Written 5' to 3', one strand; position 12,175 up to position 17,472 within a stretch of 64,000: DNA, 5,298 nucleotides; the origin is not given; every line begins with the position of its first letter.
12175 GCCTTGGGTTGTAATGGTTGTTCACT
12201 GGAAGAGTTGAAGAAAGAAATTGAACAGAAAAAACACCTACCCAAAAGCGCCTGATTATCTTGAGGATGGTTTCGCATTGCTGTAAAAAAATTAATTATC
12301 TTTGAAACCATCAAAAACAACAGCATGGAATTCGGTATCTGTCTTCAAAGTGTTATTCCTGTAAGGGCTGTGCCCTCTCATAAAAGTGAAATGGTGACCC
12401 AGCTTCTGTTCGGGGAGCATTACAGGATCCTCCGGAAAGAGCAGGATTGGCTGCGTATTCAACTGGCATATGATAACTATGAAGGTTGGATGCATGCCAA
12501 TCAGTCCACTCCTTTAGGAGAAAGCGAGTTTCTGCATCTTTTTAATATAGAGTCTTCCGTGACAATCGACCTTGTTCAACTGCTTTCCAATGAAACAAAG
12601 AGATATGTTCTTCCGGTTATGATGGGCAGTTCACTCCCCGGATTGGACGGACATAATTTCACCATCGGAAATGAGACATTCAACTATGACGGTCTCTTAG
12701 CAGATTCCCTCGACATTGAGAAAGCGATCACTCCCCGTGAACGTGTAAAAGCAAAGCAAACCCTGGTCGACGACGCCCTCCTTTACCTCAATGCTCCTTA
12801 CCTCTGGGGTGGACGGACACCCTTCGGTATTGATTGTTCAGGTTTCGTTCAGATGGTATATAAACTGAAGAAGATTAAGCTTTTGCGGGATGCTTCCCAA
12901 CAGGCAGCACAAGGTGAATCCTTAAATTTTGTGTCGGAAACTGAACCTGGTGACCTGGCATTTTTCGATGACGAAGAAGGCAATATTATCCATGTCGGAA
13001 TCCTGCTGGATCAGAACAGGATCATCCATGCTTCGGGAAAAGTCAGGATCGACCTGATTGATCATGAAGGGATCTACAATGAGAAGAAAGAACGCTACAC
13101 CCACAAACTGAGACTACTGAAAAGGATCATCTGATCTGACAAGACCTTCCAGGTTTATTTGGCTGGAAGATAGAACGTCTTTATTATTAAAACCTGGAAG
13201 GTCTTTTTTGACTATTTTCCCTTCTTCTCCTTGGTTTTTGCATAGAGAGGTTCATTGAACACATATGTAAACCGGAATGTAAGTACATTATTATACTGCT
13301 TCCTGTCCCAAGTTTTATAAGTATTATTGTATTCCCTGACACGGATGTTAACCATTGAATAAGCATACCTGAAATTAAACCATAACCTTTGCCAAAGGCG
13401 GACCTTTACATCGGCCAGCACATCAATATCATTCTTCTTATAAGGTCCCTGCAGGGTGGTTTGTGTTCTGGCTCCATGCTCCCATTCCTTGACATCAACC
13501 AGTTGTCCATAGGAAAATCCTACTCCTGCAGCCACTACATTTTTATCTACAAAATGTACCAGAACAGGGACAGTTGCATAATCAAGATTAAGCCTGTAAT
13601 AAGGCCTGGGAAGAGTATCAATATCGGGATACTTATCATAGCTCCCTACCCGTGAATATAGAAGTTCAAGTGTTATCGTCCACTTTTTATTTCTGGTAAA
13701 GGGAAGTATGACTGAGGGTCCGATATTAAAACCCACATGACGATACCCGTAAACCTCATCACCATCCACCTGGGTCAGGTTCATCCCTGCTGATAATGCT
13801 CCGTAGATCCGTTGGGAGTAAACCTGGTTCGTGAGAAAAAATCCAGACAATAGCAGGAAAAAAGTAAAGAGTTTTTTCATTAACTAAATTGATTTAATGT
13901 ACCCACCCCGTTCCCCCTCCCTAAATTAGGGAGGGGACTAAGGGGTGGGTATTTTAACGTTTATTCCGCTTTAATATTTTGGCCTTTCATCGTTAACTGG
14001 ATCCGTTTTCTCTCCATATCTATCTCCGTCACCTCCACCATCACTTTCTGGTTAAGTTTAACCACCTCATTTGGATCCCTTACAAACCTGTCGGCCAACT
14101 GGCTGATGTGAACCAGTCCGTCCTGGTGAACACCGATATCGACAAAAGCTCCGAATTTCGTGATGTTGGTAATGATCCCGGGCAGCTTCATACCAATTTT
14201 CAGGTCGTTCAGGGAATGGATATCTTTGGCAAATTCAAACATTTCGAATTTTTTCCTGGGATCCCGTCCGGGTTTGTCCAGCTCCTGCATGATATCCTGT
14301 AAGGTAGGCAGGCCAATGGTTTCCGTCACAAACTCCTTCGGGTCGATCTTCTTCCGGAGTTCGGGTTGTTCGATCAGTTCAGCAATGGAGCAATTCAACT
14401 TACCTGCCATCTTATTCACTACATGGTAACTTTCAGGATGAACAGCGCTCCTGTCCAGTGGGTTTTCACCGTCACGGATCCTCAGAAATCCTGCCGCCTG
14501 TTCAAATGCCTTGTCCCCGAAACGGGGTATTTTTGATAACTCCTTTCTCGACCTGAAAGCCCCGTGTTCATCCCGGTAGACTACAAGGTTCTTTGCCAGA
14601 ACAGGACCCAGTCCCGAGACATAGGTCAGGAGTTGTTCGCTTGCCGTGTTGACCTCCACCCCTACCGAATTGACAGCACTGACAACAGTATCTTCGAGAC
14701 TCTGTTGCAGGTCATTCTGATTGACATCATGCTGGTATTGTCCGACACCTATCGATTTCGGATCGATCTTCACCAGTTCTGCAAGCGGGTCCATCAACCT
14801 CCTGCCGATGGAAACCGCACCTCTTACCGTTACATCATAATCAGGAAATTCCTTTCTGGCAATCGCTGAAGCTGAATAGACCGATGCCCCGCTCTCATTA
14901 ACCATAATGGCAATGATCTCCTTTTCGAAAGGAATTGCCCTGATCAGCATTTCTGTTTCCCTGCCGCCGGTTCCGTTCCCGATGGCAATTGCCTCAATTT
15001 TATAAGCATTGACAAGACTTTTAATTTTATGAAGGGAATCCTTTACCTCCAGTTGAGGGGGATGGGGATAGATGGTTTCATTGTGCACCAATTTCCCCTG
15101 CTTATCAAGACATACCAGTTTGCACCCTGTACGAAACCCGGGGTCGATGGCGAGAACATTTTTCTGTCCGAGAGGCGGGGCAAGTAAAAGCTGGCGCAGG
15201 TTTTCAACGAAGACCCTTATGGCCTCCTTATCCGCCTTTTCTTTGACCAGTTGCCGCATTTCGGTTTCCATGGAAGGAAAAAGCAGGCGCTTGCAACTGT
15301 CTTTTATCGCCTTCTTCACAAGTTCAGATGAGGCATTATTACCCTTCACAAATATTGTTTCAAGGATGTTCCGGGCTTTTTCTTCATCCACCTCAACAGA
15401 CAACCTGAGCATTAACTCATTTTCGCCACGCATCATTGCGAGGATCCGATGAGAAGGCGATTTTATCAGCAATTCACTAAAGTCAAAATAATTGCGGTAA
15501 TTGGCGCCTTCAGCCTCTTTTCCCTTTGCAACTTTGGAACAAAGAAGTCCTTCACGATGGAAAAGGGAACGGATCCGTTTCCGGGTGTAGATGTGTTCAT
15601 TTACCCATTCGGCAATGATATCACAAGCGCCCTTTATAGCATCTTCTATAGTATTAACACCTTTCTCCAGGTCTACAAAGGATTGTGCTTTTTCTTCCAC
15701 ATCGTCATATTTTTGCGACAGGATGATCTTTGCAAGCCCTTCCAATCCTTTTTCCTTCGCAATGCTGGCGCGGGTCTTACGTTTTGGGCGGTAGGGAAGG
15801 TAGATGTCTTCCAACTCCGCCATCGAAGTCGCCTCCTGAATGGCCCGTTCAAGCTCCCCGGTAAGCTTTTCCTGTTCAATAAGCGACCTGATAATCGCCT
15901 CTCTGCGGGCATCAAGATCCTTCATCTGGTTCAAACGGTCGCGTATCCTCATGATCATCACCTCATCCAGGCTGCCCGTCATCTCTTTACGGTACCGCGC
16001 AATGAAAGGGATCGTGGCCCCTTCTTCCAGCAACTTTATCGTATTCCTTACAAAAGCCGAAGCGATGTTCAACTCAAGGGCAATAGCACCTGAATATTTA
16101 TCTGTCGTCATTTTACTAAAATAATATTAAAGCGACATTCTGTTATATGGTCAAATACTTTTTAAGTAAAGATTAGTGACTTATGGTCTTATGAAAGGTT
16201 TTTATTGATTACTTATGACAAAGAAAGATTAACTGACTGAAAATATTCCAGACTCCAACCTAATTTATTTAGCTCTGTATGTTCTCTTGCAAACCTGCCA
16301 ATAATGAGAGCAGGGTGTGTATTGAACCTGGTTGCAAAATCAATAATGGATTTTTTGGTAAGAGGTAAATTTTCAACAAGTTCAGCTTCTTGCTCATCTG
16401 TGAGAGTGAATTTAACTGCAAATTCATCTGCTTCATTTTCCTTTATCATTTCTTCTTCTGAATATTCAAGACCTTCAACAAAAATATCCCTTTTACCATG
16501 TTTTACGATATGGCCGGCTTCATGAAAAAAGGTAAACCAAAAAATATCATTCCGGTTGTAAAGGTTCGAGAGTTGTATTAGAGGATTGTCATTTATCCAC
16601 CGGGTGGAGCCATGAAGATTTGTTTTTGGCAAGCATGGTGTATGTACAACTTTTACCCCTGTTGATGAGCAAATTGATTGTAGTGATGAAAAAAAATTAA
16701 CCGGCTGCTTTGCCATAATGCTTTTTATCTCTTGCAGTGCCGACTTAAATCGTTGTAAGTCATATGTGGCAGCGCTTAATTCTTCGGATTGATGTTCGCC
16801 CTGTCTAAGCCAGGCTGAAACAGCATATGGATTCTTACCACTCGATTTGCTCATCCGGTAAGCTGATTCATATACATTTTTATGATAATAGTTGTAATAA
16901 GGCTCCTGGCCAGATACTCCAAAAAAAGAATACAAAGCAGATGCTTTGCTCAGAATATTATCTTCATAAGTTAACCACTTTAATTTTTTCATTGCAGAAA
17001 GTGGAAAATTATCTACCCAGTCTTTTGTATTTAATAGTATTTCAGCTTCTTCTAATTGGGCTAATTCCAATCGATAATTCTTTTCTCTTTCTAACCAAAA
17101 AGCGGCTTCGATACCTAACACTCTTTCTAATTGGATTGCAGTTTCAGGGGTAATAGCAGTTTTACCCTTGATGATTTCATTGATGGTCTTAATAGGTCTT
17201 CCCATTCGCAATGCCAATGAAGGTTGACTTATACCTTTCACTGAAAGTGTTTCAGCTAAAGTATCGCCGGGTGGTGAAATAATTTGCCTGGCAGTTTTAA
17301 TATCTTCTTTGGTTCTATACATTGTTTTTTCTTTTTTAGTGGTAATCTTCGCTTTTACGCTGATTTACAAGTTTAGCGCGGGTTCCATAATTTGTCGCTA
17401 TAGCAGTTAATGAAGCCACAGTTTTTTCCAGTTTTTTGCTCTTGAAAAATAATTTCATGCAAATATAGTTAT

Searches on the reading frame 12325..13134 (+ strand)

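Call 6: search_protein_families(library=pfam, proteins=[window:12325-13134:+], max_evalue=0.01)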
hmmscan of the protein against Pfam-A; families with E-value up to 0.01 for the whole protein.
window:12325-13134:+ (269 aa): 3 families
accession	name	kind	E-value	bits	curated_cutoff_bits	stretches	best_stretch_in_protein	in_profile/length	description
PF00877.26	NLPC_P60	-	1.3e-23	83.4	23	1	157-250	2-96/105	NlpC/P60 family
PF18348.7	SH3_16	-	1e-15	57.7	25.8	1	14-59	2-47/49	Bacterial dipeptidyl-peptidase Sh3 domain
PF08239.17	SH3_3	-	8.6e-09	35.9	27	1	11-58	3-50/54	Bacterial SH3 domain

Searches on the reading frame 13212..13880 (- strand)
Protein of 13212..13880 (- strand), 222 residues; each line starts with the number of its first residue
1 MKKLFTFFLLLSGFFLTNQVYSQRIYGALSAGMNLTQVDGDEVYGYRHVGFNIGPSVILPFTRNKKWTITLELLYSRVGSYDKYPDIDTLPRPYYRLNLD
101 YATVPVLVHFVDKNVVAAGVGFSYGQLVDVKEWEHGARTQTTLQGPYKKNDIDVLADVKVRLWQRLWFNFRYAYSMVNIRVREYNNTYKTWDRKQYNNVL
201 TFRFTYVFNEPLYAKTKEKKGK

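Call 6: search_protein_families(library=pfam, proteins=[window:13212-13880:-], max_evalue=0.01)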
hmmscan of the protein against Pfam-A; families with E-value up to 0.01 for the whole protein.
window:13212-13880:- (222 aa): 2 families
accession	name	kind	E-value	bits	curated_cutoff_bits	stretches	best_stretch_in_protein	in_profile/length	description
PF13568.12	OMP_b-brl_2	-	4.6e-08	33.8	27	1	31-179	15-173/175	Outer membrane protein beta-barrel domain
PF13505.12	OMP_b-brl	-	1.3e-06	29.2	28.7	1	7-208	2-175/175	Outer membrane protein beta-barrel domain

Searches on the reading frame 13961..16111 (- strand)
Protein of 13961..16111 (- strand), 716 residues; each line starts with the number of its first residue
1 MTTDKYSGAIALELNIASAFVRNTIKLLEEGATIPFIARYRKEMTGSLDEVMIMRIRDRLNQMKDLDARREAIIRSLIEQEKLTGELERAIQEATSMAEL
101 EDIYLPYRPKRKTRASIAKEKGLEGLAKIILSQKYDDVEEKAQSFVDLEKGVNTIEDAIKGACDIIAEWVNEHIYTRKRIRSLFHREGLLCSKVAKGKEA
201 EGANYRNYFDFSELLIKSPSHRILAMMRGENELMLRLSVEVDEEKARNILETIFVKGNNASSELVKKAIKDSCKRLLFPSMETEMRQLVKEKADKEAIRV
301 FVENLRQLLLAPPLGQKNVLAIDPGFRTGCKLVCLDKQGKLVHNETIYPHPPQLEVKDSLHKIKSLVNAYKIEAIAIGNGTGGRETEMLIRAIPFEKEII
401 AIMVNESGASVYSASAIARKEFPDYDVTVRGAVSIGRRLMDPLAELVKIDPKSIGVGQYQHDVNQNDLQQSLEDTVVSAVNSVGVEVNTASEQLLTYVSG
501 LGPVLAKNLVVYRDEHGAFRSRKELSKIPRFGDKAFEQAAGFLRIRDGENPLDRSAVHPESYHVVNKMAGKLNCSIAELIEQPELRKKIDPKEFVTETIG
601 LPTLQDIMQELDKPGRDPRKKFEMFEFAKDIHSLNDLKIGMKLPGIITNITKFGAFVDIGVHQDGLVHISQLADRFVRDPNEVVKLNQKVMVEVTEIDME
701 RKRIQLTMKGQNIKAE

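Call 6: search_protein_families(library=pfam, proteins=[window:13961-16111:-], max_evalue=0.01)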
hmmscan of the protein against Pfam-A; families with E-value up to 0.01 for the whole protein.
window:13961-16111:- (716 aa): 10 families
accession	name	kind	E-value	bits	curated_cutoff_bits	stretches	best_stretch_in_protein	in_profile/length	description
PF16921.10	Tex_YqgF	-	7.5e-48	162.6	27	1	317-439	1-125/126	Tex protein YqgF-like domain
PF22706.1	Tex_central_region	-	1.9e-36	126.2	27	1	137-301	5-178/178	Tex central region-like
PF09371.15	Tex_N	-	4.7e-27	93.9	32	1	8-77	5-74/75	Tex-like protein N-terminal domain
PF17674.7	HHH_9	-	8.4e-27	94.3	23.1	1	550-619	1-70/70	HHH domain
PF12836.13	HHH_3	-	9.2e-27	93.4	27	1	480-544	1-65/65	Helix-hairpin-helix motif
PF00575.29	S1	-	1.5e-22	80.2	22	1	638-709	3-74/74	S1 RNA binding domain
PF14635.12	HHH_7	-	4.9e-10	40.1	27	1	453-545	5-103/104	Helix-hairpin-helix motif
PF14639.11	YqgF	-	6.8e-07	29.6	35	1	397-447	90-147/150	Holliday-junction resolvase-like of SPT6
PF23459.1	S1_RRP5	-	0.0046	17.9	27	0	638-699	2-63/72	RRP5 S1 domain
PF03934.19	T2SSK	-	0.007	17.2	24.2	0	485-534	1-50/63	Type II secretion system (T2SS), protein K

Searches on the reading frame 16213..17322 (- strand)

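Call 6: search_protein_families(library=pfam, proteins=[window:16213-17322:-], max_evalue=0.01)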
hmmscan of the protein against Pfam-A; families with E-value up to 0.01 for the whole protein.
window:16213-17322:- (369 aa): 2 families
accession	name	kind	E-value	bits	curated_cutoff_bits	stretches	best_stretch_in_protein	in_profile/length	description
PF06114.19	Peptidase_M78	-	1.4e-07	31.8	22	1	218-334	1-112/123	IrrE N-terminal-like domain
PF01381.28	HTH_3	-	1.2e-06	28.9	23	1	29-74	8-53/55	Helix-turn-helix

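Call 82: search_protein_families(library=padloc, proteins=[window:16213-17322:-], max_evalue=0.0001)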
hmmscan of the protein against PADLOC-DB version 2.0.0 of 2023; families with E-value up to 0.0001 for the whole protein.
window:16213-17322:- (369 aa): 6 families
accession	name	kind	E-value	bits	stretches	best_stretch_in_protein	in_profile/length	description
PDLC03982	PD-Lambda-2_B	-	2.3e-30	104.2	1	29-354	71-383/402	-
PDLC03948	RmrA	-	1.2e-06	25.7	0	221-310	167-254/397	-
PDLC03954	RmrA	-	3.4e-06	24.2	1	214-308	162-253/380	-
PDLC03952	RmrA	-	2.3e-05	21.4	0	219-308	179-265/395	-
PDLC04760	PDC-M64C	-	5.5e-05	21.5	0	22-72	31-81/93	-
PDLC03949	RmrA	-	9.7e-05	19.4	0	242-333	171-251/363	-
